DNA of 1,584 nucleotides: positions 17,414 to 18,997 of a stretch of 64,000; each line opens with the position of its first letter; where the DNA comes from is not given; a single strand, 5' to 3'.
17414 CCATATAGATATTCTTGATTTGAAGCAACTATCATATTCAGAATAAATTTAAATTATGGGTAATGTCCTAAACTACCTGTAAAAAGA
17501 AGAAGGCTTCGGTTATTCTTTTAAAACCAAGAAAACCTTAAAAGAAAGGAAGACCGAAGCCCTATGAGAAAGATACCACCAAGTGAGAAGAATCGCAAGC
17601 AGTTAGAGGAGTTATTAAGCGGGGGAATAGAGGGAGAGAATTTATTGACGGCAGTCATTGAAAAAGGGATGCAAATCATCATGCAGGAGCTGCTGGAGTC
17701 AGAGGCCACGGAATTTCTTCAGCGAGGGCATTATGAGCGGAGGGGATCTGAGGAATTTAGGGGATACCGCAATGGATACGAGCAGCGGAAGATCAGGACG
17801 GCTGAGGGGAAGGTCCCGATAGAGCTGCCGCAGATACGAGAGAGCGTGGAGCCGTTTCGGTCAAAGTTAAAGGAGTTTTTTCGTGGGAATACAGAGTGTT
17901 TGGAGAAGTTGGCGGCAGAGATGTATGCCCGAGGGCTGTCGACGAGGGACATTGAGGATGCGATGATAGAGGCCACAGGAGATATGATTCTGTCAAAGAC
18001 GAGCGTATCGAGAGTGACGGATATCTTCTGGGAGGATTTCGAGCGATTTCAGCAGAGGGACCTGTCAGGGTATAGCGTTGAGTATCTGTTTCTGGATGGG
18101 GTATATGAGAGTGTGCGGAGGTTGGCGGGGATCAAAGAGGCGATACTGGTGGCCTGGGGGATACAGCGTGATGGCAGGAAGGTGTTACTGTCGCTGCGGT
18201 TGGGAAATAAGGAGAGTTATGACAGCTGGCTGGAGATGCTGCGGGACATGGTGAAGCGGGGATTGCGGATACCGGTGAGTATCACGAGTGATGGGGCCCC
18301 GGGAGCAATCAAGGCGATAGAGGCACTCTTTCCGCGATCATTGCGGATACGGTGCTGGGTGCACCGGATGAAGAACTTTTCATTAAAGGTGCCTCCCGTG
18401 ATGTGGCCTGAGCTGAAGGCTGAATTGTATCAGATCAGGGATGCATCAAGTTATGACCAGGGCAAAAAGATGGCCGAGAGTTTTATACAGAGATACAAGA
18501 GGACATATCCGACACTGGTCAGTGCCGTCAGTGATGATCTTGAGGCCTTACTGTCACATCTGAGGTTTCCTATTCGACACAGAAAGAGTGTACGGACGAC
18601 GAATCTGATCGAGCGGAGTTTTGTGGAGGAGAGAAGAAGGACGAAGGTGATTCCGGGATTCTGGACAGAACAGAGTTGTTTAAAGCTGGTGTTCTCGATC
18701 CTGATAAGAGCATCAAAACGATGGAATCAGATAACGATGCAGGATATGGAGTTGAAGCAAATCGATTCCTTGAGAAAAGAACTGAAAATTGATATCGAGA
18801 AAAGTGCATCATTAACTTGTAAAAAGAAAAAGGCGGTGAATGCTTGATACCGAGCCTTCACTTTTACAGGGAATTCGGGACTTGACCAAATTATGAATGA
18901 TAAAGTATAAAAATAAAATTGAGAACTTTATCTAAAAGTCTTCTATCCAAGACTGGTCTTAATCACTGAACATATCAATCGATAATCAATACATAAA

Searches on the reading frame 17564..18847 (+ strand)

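Call 13: search_protein_families(library=pfam, proteins=[window:17564-18847:+], max_evalue=0.001)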
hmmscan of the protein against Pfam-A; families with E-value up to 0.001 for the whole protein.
window:17564-18847:+ (427 aa): 2 families
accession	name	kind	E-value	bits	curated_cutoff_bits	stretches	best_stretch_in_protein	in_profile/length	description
PF00872.24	Transposase_mut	-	7.8e-70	236.1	21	1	31-389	25-378/379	Transposase, Mutator family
PF10551.15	MULE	-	4.4e-05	24.3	27.6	1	176-271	3-99/99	MULE transposase domain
